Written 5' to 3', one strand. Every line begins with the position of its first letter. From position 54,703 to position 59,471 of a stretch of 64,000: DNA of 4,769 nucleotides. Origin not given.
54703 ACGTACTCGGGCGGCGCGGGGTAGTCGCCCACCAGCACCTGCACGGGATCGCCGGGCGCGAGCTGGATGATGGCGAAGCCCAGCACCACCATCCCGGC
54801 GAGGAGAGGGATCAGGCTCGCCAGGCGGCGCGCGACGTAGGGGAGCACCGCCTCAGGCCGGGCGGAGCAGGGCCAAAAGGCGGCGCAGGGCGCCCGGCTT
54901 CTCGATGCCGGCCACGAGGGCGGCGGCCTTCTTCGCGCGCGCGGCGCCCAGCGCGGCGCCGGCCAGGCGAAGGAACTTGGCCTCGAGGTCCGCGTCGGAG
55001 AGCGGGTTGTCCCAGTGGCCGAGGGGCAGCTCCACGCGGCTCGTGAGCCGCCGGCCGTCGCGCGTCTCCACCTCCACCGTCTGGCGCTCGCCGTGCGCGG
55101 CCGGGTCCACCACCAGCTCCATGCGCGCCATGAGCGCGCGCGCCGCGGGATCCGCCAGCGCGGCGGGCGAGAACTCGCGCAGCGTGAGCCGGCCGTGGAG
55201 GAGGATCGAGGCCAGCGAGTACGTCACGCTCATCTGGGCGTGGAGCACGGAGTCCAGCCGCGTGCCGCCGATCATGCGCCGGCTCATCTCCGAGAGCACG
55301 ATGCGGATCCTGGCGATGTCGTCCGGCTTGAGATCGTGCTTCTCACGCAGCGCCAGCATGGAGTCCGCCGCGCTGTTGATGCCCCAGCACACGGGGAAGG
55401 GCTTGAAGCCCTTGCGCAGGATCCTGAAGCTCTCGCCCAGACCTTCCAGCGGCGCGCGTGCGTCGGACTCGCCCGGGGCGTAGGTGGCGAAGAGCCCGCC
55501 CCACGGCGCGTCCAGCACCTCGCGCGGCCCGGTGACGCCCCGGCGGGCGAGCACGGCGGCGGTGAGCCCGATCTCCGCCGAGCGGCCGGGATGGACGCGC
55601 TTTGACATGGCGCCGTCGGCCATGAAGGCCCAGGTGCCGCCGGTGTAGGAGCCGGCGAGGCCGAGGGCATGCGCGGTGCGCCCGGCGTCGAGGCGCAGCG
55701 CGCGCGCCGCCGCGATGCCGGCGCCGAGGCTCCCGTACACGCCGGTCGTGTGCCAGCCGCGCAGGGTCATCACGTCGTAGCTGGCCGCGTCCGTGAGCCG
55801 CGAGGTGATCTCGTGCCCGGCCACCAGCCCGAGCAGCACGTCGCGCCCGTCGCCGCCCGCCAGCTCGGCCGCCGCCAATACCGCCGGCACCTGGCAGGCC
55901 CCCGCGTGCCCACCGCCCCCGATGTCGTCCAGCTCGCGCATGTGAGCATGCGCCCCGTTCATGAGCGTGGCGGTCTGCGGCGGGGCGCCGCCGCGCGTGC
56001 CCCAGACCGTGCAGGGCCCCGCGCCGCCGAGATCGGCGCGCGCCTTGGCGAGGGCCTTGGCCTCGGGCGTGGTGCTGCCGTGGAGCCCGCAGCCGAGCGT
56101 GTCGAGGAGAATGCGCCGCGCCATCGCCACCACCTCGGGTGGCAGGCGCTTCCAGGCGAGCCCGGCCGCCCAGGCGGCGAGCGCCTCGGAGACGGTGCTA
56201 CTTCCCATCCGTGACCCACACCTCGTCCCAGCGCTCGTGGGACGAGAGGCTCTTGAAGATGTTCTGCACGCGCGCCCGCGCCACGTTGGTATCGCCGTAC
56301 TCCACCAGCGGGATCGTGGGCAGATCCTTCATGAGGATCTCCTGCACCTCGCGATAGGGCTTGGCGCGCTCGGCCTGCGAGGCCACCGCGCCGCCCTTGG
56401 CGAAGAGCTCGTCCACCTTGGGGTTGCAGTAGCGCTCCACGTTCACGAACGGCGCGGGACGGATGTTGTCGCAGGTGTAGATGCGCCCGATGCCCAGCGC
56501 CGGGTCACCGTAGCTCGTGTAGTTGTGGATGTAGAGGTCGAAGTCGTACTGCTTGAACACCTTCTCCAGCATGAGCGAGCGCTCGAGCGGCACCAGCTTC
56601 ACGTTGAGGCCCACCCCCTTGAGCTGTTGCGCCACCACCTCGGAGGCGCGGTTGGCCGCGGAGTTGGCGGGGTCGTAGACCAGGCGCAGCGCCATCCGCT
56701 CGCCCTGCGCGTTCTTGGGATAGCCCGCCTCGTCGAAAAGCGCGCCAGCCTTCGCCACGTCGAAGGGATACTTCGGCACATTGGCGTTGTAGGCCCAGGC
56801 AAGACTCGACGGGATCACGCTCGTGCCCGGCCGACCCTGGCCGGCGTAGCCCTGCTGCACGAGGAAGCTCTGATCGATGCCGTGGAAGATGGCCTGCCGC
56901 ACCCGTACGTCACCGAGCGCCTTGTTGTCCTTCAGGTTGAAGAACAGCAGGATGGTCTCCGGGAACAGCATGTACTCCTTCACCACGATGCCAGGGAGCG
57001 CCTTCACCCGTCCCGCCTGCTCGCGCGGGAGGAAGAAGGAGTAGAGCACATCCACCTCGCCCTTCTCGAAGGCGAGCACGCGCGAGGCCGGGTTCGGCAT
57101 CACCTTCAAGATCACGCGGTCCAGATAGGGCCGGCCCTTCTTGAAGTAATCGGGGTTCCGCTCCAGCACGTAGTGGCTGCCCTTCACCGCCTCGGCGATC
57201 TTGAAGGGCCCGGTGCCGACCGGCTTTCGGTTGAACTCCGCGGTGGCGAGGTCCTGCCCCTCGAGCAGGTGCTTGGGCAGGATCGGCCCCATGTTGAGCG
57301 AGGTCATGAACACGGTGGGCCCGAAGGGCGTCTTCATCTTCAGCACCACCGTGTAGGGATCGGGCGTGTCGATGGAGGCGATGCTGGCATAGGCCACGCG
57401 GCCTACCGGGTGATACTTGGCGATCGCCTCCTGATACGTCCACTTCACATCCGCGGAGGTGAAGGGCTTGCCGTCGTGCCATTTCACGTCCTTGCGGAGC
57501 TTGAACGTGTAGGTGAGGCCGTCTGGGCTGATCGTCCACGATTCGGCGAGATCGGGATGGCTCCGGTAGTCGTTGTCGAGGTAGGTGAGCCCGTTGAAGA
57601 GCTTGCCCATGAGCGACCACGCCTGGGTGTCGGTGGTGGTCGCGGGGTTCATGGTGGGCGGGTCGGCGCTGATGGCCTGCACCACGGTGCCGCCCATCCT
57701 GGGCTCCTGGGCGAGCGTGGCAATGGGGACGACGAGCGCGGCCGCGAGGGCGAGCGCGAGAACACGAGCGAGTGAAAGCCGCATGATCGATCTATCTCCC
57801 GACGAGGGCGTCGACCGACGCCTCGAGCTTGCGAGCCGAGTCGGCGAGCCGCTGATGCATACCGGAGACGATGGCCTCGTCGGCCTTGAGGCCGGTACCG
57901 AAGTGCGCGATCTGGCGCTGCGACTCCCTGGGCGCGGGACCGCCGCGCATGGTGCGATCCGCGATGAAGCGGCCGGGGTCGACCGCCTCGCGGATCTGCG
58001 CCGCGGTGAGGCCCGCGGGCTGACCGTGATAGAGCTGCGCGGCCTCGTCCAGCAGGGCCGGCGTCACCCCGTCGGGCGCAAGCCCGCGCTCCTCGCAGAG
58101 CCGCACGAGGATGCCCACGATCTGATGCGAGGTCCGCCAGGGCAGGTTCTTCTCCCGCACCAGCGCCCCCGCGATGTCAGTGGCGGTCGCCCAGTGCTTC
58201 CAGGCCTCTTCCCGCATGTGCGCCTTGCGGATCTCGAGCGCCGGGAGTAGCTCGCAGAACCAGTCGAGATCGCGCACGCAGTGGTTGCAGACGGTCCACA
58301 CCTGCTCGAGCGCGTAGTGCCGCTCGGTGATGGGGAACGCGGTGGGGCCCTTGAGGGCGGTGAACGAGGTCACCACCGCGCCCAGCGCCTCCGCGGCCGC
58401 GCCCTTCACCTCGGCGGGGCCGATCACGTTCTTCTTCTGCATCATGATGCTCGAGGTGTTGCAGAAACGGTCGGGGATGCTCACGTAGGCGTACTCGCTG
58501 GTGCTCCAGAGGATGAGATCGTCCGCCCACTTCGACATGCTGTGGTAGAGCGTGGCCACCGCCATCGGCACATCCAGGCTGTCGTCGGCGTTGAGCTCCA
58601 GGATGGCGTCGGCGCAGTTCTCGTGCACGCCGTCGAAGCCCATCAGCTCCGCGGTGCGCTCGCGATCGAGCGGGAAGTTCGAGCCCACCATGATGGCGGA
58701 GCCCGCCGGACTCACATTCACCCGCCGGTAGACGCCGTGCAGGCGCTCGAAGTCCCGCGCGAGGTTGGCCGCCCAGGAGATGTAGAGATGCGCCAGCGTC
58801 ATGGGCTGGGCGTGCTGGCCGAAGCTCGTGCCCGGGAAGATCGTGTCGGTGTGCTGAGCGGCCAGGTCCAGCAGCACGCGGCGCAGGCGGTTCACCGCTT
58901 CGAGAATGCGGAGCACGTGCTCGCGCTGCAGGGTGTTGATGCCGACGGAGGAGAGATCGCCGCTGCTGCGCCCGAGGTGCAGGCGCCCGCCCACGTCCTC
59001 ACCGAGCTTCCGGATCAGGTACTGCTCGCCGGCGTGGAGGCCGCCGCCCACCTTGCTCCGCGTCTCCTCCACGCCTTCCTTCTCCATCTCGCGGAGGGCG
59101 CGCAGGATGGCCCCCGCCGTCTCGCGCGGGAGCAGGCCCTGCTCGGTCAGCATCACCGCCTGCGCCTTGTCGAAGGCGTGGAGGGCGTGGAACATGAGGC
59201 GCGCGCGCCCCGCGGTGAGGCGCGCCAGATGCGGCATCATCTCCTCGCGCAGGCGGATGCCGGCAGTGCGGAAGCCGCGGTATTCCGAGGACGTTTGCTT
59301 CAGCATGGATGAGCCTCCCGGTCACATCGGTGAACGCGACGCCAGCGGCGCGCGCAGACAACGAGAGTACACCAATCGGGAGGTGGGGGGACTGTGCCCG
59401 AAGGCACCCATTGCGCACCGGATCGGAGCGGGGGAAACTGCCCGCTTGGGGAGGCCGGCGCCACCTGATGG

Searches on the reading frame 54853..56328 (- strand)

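Call 38: search_protein_families(library=pfam, proteins=[window:54853-56328:-], max_evalue=0.00001)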
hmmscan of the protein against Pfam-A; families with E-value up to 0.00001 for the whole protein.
window:54853-56328:- (491 aa): 2 families
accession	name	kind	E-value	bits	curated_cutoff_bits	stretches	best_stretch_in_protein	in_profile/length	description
PF03972.19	MmgE_PrpD_N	-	9.8e-60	202.2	32.1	1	48-286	1-238/244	MmgE/PrpD N-terminal domain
PF19305.4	MmgE_PrpD_C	-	1.3e-39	136.3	32.1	1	311-473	1-169/173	MmgE/PrpD C-terminal domain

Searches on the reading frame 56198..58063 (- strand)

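Call 38: search_protein_families(library=pfam, proteins=[window:56198-58063:-], max_evalue=0.00001)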
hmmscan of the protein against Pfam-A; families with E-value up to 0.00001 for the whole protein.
window:56198-58063:- (621 aa): 1 family
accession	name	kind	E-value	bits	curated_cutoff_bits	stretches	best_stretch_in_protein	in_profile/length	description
PF00496.27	SBP_bac_5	-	1.2e-92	311.3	32.4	1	169-533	3-365/368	Bacterial extracellular solute-binding proteins, family 5 Middle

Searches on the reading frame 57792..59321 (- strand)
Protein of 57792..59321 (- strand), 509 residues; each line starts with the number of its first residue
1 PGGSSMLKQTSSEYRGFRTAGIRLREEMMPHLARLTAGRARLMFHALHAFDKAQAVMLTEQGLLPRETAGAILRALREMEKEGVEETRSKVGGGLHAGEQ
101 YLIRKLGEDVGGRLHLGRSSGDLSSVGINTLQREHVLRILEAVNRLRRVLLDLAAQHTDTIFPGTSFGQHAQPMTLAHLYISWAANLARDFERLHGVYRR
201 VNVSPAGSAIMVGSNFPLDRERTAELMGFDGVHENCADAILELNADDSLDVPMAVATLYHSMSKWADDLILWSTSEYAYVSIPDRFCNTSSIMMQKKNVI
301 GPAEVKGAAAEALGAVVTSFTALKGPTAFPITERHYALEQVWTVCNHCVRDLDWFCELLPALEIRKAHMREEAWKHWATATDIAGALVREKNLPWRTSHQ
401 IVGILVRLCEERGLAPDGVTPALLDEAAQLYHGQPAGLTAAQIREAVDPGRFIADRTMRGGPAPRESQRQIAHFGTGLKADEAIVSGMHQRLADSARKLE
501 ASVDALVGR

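Call 38: search_protein_families(library=pfam, proteins=[window:57792-59321:-], max_evalue=0.00001)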
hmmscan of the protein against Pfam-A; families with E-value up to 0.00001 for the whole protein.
window:57792-59321:- (509 aa): 2 families
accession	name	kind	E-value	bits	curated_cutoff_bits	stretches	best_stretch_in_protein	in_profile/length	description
PF00206.25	Lyase_1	-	7.7e-34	117.9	27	1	56-314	37-312/312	Lyase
PF14698.11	ASL_C2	-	1e-12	48.8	27.3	1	378-453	2-68/69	Argininosuccinate lyase C-terminal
